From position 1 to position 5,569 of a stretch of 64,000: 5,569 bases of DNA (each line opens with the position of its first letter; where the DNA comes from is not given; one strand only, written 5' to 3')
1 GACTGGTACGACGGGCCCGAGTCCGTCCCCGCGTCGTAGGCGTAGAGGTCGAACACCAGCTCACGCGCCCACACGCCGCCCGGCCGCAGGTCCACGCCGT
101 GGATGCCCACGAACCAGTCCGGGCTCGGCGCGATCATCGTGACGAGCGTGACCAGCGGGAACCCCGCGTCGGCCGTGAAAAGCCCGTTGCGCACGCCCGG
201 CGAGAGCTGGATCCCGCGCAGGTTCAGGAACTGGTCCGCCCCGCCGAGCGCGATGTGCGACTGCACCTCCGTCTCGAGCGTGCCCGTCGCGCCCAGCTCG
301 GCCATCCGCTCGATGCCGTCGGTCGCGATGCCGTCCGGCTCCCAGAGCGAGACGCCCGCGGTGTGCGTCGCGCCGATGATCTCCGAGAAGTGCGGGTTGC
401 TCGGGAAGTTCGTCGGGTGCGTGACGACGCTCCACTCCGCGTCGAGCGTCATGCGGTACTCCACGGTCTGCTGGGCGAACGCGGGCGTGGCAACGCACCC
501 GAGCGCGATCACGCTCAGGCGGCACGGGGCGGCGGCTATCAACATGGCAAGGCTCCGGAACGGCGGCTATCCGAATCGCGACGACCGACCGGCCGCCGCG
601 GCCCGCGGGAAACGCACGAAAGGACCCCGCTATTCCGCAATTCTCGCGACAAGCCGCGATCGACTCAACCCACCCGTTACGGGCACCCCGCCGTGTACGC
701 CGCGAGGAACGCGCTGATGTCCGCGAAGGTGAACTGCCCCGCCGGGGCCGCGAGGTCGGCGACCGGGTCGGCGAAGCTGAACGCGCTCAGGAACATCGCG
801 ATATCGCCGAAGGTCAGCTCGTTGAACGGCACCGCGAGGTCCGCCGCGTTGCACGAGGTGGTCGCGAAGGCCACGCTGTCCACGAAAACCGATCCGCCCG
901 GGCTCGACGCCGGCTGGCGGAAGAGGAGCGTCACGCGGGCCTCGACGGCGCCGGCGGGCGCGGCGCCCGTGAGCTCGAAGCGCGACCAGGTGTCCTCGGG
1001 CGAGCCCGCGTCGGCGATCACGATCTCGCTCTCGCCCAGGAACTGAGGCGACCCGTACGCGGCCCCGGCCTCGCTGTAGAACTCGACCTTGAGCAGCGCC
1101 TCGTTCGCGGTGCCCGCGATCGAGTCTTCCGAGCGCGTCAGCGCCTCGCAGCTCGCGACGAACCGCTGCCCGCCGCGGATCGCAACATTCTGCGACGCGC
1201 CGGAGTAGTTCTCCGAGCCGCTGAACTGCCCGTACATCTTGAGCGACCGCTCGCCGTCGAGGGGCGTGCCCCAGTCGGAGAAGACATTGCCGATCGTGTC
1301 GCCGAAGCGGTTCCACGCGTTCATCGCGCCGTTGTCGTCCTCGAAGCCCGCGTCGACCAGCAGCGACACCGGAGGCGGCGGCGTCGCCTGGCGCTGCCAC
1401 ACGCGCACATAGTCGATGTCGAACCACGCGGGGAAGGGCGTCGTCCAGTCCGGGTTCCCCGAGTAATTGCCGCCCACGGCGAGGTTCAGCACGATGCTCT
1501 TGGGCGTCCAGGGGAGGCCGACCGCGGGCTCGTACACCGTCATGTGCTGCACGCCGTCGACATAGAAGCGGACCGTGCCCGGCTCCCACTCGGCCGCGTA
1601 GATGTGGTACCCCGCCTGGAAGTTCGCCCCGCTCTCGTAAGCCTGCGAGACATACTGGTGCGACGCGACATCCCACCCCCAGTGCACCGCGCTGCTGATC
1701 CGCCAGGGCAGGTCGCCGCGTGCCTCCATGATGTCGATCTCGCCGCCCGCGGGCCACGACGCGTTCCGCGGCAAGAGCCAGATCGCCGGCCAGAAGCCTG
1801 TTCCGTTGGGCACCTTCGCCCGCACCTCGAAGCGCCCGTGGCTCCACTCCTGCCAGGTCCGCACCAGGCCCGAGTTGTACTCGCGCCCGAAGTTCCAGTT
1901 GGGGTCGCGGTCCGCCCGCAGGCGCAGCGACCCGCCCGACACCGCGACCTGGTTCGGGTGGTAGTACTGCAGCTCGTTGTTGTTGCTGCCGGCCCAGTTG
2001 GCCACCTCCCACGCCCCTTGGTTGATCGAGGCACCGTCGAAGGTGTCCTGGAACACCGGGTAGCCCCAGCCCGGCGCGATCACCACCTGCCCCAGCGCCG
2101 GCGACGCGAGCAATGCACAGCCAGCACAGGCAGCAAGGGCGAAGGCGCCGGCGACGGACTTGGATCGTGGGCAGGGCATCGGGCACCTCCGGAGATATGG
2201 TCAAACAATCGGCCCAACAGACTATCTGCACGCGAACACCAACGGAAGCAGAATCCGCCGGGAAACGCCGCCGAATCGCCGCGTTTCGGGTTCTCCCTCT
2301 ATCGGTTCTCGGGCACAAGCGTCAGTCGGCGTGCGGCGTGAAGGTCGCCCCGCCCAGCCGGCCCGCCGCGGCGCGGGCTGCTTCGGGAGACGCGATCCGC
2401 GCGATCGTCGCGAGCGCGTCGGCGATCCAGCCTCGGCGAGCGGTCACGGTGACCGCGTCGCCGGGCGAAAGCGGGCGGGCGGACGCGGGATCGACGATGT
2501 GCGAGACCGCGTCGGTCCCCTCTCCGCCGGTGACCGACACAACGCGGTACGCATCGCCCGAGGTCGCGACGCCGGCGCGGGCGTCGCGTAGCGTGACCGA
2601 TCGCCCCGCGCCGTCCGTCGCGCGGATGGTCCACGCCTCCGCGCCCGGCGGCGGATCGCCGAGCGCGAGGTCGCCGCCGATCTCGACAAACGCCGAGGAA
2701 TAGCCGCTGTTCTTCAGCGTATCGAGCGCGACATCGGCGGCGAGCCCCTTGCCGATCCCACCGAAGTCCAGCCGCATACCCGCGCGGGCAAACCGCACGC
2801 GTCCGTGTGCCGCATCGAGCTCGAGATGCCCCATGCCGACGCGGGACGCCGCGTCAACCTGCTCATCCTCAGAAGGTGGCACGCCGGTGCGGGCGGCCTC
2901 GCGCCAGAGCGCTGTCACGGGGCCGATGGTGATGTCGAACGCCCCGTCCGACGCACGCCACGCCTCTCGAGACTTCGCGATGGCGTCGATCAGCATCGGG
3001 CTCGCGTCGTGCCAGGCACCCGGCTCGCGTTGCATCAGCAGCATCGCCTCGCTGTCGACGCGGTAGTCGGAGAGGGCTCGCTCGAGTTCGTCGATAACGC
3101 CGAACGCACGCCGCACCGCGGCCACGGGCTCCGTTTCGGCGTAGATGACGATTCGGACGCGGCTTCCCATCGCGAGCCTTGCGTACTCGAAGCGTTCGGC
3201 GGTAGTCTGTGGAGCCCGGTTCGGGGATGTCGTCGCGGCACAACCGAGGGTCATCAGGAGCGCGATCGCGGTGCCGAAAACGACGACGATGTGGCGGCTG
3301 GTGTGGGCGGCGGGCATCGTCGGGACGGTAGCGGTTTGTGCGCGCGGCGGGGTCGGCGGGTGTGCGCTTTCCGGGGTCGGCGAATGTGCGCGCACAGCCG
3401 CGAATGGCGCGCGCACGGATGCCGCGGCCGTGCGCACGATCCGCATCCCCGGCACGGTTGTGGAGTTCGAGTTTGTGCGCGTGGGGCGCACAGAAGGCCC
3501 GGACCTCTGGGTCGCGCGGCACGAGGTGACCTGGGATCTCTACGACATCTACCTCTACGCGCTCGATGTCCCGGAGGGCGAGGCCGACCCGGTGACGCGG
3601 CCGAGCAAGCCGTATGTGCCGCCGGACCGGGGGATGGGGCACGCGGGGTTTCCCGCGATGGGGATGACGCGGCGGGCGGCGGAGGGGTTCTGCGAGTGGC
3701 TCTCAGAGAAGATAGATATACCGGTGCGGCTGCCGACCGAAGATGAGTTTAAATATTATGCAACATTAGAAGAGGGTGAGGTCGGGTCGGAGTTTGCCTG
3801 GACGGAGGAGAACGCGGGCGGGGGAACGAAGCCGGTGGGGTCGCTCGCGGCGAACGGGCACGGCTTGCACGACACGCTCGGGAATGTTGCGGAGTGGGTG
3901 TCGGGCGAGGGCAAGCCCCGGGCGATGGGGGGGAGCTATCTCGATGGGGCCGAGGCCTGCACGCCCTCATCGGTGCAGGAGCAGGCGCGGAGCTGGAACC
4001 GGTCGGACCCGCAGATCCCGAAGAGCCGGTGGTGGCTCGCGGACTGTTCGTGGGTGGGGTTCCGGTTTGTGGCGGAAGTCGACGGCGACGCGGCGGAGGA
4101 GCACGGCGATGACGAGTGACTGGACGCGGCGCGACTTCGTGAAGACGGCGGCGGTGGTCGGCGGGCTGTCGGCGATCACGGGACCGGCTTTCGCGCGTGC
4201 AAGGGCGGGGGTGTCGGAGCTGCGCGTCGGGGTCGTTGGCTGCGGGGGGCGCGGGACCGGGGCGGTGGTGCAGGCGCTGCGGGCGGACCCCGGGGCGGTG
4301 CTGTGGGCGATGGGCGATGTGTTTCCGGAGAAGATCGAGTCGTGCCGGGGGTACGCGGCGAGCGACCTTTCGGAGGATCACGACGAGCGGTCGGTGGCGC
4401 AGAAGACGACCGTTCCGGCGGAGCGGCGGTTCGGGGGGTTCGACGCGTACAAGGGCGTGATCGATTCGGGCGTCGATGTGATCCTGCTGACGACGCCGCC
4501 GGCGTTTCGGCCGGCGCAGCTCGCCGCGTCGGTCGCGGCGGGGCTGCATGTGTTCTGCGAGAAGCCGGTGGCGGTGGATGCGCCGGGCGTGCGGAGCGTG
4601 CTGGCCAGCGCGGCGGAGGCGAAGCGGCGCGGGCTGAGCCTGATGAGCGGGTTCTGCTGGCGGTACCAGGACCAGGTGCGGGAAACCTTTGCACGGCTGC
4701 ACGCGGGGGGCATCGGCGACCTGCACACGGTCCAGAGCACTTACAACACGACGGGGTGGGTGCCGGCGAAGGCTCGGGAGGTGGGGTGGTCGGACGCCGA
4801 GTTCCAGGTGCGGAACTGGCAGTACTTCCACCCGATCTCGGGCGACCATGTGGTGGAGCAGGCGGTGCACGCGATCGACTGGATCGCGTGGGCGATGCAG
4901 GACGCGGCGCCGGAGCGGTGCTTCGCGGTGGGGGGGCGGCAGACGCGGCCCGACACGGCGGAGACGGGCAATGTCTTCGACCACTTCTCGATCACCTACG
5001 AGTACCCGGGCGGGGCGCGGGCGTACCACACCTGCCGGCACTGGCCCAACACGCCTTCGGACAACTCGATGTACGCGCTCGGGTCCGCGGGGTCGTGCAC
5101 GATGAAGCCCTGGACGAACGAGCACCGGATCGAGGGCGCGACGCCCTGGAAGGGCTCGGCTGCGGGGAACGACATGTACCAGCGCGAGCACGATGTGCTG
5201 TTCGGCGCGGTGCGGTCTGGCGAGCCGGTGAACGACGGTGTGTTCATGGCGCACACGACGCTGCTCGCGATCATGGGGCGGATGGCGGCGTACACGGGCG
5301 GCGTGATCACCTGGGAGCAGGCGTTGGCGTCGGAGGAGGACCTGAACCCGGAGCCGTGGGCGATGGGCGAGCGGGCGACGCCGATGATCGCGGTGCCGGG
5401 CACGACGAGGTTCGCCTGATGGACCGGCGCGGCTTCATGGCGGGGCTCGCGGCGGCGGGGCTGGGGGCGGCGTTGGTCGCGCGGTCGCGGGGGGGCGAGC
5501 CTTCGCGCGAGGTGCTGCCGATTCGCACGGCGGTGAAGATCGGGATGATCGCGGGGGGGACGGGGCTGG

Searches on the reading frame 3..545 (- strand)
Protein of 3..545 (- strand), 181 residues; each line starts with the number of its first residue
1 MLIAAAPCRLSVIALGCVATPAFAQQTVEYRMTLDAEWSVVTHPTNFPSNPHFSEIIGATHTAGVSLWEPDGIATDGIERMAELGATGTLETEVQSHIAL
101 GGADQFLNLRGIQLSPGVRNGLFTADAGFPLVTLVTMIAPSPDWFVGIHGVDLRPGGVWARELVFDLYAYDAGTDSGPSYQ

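Call 34: search_protein_families(library=pfam, proteins=[window:3-545:-], max_evalue=0.001)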
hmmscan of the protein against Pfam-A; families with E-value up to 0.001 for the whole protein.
window:3-545:- (181 aa): 1 family
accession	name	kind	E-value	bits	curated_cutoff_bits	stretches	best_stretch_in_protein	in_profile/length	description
PF06468.19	Spond_N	-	9.6e-40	137.2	24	1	29-181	2-157/194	Spondin_N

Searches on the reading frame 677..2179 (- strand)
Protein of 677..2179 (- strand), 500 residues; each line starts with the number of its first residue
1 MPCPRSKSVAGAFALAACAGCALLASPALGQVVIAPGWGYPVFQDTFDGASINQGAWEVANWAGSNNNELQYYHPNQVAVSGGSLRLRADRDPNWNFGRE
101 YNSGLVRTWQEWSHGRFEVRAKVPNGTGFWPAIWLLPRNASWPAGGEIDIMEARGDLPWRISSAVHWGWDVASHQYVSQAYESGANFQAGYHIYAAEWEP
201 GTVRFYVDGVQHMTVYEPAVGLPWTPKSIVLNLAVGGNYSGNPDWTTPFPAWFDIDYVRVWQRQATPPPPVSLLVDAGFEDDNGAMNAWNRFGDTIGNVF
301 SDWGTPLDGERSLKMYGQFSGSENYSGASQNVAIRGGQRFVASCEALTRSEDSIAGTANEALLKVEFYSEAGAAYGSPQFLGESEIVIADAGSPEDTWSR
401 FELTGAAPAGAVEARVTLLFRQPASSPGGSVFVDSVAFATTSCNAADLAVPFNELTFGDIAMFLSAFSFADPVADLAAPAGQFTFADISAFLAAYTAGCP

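Call 7: search_protein_families(library=ncbifam, proteins=[window:677-2179:-], max_evalue=1)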
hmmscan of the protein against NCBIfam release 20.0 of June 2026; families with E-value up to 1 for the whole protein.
window:677-2179:- (500 aa): 5 families
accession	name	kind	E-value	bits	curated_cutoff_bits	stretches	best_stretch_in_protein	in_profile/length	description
NF052454.1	BtaGlycanEglC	equivalog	3.4e-23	82.3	700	1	78-262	275-457/459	endo-1,3-1,4-beta-glycanase EglC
NF047856.1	BGlucanaseBglS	equivalog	3e-14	53.1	300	1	43-252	27-222/237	beta-glucanase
NF052392.1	BetGlycExoK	equivalog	9e-11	41.7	350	1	42-233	34-215/261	endo-1,3-1,4-beta-glycanase ExoK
NF041540.1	dockerin_GC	domain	6.3e-08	32.9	29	1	446-499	3-67/67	GC-type dockerin domain-anchored protein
NF041449.1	K_carrageenase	equivalog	1.1e-07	31.4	350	2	43-136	28-120/283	kappa-carrageenase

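Call 8: search_protein_families(library=pfam, proteins=[window:677-2179:-], max_evalue=1)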
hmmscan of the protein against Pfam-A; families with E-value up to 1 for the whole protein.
window:677-2179:- (500 aa): 3 families
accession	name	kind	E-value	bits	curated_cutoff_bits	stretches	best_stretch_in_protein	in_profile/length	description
PF00722.28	Glyco_hydro_16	-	1.9e-21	76.7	22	1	73-249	9-166/175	Glycosyl hydrolases family 16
PF03935.22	SKN1_KRE6_Sbg1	-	9.6e-16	57.7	30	2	57-136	140-222/501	Beta-glucan synthesis-associated protein SKN1/KRE6/Sbg1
PF13385.13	Laminin_G_3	-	0.0001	22.9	27.6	1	152-267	41-147/151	Concanavalin A-like lectin/glucanases superfamily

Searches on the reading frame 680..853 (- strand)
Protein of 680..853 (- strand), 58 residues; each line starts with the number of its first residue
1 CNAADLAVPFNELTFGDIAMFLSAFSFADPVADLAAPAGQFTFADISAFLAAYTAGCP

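Call 21: search_protein_families(library=pfam, proteins=[window:680-853:-], max_evalue=10)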
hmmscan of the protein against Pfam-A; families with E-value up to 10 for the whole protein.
seq(58 aa): 0 families

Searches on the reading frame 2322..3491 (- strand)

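Call 34: search_protein_families(library=pfam, proteins=[window:2322-3491:-], max_evalue=0.001)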
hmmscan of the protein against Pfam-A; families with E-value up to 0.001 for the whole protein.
window:2322-3491:- (389 aa): 1 family
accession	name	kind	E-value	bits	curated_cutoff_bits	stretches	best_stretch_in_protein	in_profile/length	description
PF02424.20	ApbE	-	2.4e-54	185.1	25.6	1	108-378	1-257/266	ApbE family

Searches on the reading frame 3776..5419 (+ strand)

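Call 34: search_protein_families(library=pfam, proteins=[window:3776-5419:+], max_evalue=0.001)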
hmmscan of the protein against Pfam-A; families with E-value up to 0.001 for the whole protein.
window:3776-5419:+ (547 aa): 3 families
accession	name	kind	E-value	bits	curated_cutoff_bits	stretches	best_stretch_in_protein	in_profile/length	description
PF22725.1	GFO_IDH_MocA_C3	-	7.7e-10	39.3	27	1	306-440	6-122/124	GFO/IDH/MocA C-terminal domain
PF01408.29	GFO_IDH_MocA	-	3.7e-09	37.7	24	1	149-285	1-115/120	Oxidoreductase family, NAD-binding Rossmann fold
PF02894.22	GFO_IDH_MocA_C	-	3.9e-05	24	22.9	1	308-451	4-137/218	Oxidoreductase family, C-terminal alpha/beta domain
